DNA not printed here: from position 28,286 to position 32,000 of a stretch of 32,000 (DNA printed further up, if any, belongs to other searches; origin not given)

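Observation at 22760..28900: Four-fold array of FGE/SUMF1-fold lipoprotein genes, each convergently paired with a copy or relic of the giant protein's C-terminal domain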

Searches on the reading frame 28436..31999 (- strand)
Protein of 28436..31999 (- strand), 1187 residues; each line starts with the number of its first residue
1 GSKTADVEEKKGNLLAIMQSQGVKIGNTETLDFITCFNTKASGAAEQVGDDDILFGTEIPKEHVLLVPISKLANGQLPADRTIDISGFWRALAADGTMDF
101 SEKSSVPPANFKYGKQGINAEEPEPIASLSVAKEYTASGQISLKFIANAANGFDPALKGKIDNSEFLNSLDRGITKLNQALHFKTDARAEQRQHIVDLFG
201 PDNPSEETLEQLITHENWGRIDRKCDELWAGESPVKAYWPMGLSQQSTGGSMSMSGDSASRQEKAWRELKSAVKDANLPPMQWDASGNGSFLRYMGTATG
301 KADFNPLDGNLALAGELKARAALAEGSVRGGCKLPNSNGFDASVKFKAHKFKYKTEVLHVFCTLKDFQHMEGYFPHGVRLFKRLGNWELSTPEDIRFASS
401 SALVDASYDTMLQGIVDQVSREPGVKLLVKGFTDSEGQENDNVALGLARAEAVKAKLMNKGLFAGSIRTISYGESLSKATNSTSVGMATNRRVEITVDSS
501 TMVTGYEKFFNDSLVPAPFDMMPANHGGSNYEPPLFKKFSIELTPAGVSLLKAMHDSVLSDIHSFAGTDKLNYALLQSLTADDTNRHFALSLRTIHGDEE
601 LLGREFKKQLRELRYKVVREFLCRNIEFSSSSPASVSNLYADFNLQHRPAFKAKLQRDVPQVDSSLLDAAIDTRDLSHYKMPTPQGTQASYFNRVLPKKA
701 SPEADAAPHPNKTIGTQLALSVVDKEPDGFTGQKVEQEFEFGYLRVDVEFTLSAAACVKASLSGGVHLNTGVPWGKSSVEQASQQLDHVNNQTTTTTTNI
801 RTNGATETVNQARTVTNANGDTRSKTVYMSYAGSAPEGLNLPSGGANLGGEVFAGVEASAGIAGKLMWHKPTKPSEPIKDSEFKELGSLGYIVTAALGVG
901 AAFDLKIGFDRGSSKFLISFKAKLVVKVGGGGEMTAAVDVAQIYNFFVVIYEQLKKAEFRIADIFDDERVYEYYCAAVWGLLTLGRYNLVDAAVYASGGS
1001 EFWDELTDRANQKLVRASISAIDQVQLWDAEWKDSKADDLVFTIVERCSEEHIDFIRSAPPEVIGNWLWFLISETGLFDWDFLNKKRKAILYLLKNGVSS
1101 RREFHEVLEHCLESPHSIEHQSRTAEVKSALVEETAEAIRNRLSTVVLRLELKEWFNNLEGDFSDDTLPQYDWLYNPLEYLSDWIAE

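Call 3: search_protein_families(library=pfam, proteins=[window:28436-31948:-], max_evalue=0.1)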
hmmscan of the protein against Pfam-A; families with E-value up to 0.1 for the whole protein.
window:28436-31948:- (1170 aa): 1 family
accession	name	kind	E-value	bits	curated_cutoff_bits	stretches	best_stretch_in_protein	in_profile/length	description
PF00691.25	OmpA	-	1.4e-14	54.7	27.2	1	380-474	2-98/98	OmpA family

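Call 6: search_protein_families(library=ncbifam, proteins=[window:28436-31948:-], max_evalue=0.1)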
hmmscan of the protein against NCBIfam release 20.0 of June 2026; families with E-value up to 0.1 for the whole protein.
window:28436-31948:- (1170 aa): 33 families (the best 25 are shown)
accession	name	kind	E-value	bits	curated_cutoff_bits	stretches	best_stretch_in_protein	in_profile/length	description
NF053611.1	YiaD_Gzip_OmpA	equivalog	3.5e-21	75.9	175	1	370-480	96-206/206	YiaD family glycine zipper/OmpA-like lipoprotein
NF053612.1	anchor_PA1041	equivalog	6.8e-17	62.2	250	1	376-481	131-236/236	PA1041 family peptidoglycan-binding anchor lipoprotein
NF007804.1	PRK10510.1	equivalog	7.1e-17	61.5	307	1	360-480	96-216/219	OmpA family lipoprotein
TIGR02802.1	Pal_lipo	equivalog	1.8e-16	60.1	125.35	1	378-479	2-103/104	peptidoglycan-associated lipoprotein Pal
NF053613.1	OMP_toxin_LptF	equivalog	9.3e-15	55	400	1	376-481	141-246/256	lipotoxin F family OmpA-related lipoprotein LptF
NF053585.1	OMP_LP_YfiB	equivalog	1.8e-14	54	128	1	368-481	48-161/163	outer membrane lipoprotein YfiB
TIGR03789.1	pdsO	hypoth_equivalog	1.9e-13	50.7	152.2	1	377-479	140-242/243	sortase-associated OmpA-like protein PdsO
TIGR03350.1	type_VI_ompA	equivalog_domain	1.9e-12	47.3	139.8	1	379-480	33-137/137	type VI secretion system protein TssL, long form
NF045787.1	OmpABordt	equivalog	3.2e-12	46.5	200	1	394-480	103-189/194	outer membrane protein OmpA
NF005999.0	PRK08126.1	subfamily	3.1e-10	39.4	571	1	377-480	324-430/432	hypothetical protein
NF033763.1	exchanger_TraB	exception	5.6e-10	37.8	700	1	376-481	392-498/522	outer membrane exchange protein TraB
NF006285.1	PRK08457.1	equivalog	1.6e-09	37.9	250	1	351-486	97-236/253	flagellar motor protein MotB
NF005444.0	PRK07033.1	equivalog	3.2e-09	36.2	520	1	379-481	317-422/438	DotU family type VI secretion system protein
NF006541.1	PRK09038.1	equivalog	3.9e-09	36.5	283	1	372-483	137-251/253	flagellar motor protein MotD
NF006508.0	PRK08944.1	subfamily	1.1e-08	34.7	259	1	379-484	182-291/304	MotB family protein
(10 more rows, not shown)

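Call 7: search_protein_families(library=padloc, proteins=[window:28436-31948:-], max_evalue=0.1)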
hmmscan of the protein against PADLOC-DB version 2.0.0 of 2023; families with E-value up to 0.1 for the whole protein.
window:28436-31948:- (1170 aa): 4 families
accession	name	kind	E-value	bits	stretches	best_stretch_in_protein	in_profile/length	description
PDLC00651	ZorB3|ZorB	-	2.1e-06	25.4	1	410-479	126-201/215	MotB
PDLC00609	ZorB1|ZorB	-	0.00061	17.4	1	409-479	135-213/232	MotB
PDLC00612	ZorB1|ZorB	-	0.0092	13.5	1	411-478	188-264/293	MotB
PDLC00611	ZorB1|ZorB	-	0.035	11.8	1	379-443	97-169/240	MotB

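Call 9: find_homologous_proteins(query=window:28436-31999:-, max_evalue=0.00001)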
Query window:28436-31999:- (1187 aa): 3 proteins with E <= 0.00001 among 8000 candidates.
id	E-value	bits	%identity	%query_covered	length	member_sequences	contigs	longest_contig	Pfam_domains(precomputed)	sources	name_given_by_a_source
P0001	0.0e+0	2711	100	100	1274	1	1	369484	PF00691.26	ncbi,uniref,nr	ncbi:OmpA family protein [Salinibius halmophilus]|uniref:OmpA family protein n=1 Tax=Salinibius halm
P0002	0.0e+0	1060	45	99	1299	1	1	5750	PF00691.26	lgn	-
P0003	1.0e-267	910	43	100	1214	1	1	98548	PF00691.26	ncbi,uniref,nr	ncbi:OmpA family protein [Salinibius halmophilus]|uniref:OmpA family protein n=1 Tax=Salinibius halm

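Call 10: find_encoding_contigs(protein=P0003, flank=10000, max_places=4)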
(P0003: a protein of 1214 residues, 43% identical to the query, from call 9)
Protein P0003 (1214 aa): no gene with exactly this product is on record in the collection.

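Call 11: find_encoding_contigs(protein=P0002, flank=10000, max_places=4)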
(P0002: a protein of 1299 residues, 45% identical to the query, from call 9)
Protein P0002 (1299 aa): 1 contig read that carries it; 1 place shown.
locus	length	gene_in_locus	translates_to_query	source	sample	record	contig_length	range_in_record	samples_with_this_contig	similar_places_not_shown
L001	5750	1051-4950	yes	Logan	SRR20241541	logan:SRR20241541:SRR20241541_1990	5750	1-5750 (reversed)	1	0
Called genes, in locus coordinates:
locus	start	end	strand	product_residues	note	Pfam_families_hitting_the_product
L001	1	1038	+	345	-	?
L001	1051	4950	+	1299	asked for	PF00691:OmpA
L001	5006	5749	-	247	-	?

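Call 12: find_encoding_contigs(protein=P0001, flank=10000, max_places=4)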
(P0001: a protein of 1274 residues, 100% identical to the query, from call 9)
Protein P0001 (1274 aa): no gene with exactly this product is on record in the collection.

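Call 17: find_related_loci(query=A1, collection=genome_contigs, flank=10000)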
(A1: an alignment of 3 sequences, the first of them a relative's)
Query A1 (1274 aa) in genome_contigs; peptide patterns used: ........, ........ (x = any residue, [..] = any of these).
31 stretches matched a pattern, but none encodes a relative of the query by tblastn (E <= 1e-3).

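Call 23: search_protein_families(library=pfam, proteins=[L001:1-1038:+], max_evalue=0.01)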
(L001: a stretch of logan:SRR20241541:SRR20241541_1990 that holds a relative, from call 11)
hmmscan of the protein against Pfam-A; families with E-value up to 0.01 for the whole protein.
L001:1-1038:+ (345 aa): 0 families

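Call 41: search_protein_families(library=ncbifam, proteins=[L001:1-1038:+], max_evalue=0.1)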
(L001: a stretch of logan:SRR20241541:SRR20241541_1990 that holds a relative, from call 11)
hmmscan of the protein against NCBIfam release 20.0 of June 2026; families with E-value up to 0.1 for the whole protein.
L001:1-1038:+ (345 aa): 1 family
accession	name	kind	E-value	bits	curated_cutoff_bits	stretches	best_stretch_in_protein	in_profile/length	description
TIGR04197.1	T7SS_SACOL2603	subfamily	0.066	13.8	26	0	13-43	27-57/85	TIGR04197 family type VII secretion effector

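Call 44: find_related_loci(query=A1, collection=metagenome_contigs, flank=10000)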
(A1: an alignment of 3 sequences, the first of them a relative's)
Query A1 (1274 aa) in metagenome_contigs; peptide patterns used: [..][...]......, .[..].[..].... (x = any residue, [..] = any of these).
234 stretches matched a pattern; 1 encode a relative of the query (tblastn E <= 1e-3); 1 distinct loci.
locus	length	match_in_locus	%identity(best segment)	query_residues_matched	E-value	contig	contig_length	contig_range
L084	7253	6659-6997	32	462-584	1e-9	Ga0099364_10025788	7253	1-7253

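Call 66: predict_structure(alignment_id=A4)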
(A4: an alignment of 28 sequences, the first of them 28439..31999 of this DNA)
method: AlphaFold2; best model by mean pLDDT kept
length: 1187 residues; sequences in the alignment: 28
mean_pLDDT: 56.4   pTM: 0.37
mean pLDDT of the five models: 56.4, 54.3, 53.3, 52.3, 48.0
residues with pLDDT >= 90: 78; 70-90: 283; 50-70: 231; < 50: 595
segments of 3 or more residues with pLDDT < 50: 1-3, 5-7, 21-26, 29-167, 169-171, 173-188, 198-201, 206-225, 231-259, 261-263, 268-307, 337-373, 475-487, 503-541, 573-583, 585-598, 629-648, 657-663, 665-707, 774-779, 785-838, 960-973, 975-999, 1017-1019, 1114-1117, 1181-1183
pLDDT, mean of each block of 10 residues (from residue 1): 48 58 46 42 38 36 31 32 30 31 31 32 35 29 36 46 46 43 45 49 48 41 47 43 37 44 49 36 28 38 46 51 62 58 39 33 34 65 83 82 89 93 89 71 85 94 85 49 46 85 45 34 29 31 61 69 60 46 45 46 62 62 57 44 45 48 45 37 37 36 45 75 58 67 84 74 67 50 47 35 27 30 27 39 72 82 88 79 86 83 81 75 78 83 77 64 40 46 45 47 54 51 50 57 90 92 87 66 88 94 87 55 75 85 81 88 68 65 50
secondary structure, 60 per line:
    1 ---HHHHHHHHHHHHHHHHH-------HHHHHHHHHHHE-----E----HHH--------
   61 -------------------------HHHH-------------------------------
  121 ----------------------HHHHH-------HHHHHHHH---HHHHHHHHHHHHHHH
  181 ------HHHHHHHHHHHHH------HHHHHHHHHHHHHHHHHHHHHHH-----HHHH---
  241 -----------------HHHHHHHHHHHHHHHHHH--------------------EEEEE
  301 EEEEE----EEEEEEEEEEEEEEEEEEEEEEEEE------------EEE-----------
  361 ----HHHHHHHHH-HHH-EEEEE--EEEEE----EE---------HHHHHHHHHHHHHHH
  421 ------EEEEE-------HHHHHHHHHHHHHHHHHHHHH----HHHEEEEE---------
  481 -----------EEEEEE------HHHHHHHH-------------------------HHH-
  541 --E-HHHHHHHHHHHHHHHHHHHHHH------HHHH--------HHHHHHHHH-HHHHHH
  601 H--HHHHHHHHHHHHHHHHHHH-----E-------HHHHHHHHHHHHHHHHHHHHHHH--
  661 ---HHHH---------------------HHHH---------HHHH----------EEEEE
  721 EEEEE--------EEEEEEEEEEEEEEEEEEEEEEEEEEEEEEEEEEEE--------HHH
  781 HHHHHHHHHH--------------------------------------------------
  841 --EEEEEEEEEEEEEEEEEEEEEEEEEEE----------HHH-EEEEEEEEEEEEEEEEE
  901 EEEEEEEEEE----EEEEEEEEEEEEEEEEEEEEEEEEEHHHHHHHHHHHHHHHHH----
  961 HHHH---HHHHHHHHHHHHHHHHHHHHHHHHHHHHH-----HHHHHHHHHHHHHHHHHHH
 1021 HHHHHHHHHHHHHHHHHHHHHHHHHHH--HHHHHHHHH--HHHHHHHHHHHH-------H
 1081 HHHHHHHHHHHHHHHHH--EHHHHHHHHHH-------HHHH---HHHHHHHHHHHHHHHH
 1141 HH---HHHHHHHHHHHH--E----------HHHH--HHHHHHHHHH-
elements in order (helices of 4 or more, strands of 3 or more residues): H4-20 H28-38 H86-89 H143-147 H155-162 H166-180 H187-199 H206-228 H234-237 H258-275 E296-305 E310-334 E347-349 H365-373 E379-383 E386-390 H406-420 E427-431 H439-459 E467-471 E492-497 H504-511 H545-566 H573-576 H585-593 H595-601 H604-622 H636-658 H664-667 H689-692 H702-705 E716-725 E734-769 H778-790 E843-869 E884-910 E915-939 H940-956 H961-964 H968-996 H1002-1047 H1050-1058 H1061-1072 H1080-1097 H1101-1110 H1118-1121 H1125-1142 H1146-1157 H1171-1174 H1177-1186

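Call 67: search_protein_representatives(alignment_id=A4)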
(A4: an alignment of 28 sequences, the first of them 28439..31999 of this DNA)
Query: 28 sequences, 726 profile positions. Proteins with E-value up to 0.001 (for the whole library): 789; up to 1e-10: 620; up to 1e-30: 324. The best 150 are listed.
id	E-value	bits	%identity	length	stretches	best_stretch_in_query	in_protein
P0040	0.0e+00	1049.3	-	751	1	3-723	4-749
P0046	0.0e+00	1036.5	-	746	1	8-724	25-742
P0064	1.2e-206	704.9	-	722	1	9-718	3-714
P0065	2.1e-199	680.9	-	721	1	4-717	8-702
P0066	5.2e-193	659.8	-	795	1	5-717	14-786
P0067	3.2e-192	657.2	-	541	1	3-533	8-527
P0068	1.8e-187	641.5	-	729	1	6-720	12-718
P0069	2.1e-181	621.4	-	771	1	5-718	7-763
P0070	6.2e-181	619.9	-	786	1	5-719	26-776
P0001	1.8e-168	578.7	-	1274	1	14-706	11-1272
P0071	6.4e-164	563.6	-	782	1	10-721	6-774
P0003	2.7e-160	551.6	-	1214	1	10-704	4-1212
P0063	5.0e-157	540.8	-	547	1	13-515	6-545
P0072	5.7e-156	537.3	-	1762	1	7-716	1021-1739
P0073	2.8e-154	531.8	-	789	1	1-718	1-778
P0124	2.8e-89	316.9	-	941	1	16-682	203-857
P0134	1.1e-84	301.7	-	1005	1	14-719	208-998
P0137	3.4e-83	296.7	-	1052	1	192-711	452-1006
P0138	5.3e-83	296.1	-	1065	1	13-708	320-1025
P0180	4.8e-69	250.0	-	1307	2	150-641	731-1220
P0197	1.4e-63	232.0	-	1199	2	209-690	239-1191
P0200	4.1e-63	230.4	-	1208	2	328-691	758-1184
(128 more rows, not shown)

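Call 84: search_protein_families(library=pfam, proteins=[P0072, P0134, P0137, P0138, P0180, P0200, P0197, P0124], max_evalue=0.001)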
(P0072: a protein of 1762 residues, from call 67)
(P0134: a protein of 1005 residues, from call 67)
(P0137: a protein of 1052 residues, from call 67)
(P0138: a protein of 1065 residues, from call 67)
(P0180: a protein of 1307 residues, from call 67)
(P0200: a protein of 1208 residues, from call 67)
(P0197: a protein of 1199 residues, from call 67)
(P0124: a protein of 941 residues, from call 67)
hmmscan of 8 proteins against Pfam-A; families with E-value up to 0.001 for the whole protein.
P0072 (1762 aa): 4 families
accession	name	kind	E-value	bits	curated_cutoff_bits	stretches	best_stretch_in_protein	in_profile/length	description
PF05954.17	Phage_GPD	-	6e-73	246.1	30.1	1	42-362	1-304/305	Phage tail baseplate hub (GPD)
PF10106.14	DUF2345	-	2.1e-37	128.7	30.7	1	750-909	3-151/151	Uncharacterized protein conserved in bacteria (DUF2345)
PF13296.11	T6SS_Vgr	-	6e-25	87.8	22.4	1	598-705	5-108/108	Putative type VI secretion system Rhs element Vgr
PF04717.18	Phage_base_V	-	1.4e-11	45.1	23.8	1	491-542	27-75/75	Type VI secretion system/phage-baseplate injector OB domain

P0134 (1005 aa): 0 families

P0137 (1052 aa): 0 families

P0138 (1065 aa): 0 families

P0180 (1307 aa): 4 families
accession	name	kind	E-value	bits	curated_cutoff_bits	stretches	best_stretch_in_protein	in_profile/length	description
PF05954.17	Phage_GPD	-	3.7e-41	141.7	30.1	1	49-316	2-283/305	Phage tail baseplate hub (GPD)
PF04717.18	Phage_base_V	-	2.1e-13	50.9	23.8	1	394-461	12-75/75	Type VI secretion system/phage-baseplate injector OB domain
PF22178.3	Gp5_trimer_C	-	1.9e-09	38.1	30.9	1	478-542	1-65/112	Bacteriophage T4 gp5 C-terminal trimerisation domain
PF20093.5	DUF6484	-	0.00049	21.2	27.6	0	436-459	37-60/61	Domain of unknown function (DUF6484)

P0200 (1208 aa): 1 family
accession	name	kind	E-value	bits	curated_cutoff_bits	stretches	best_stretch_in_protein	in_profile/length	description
PF00691.25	OmpA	-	2.8e-09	37.7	27.2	1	533-595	2-66/98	OmpA family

P0197 (1199 aa): 0 families

P0124 (941 aa): 0 families
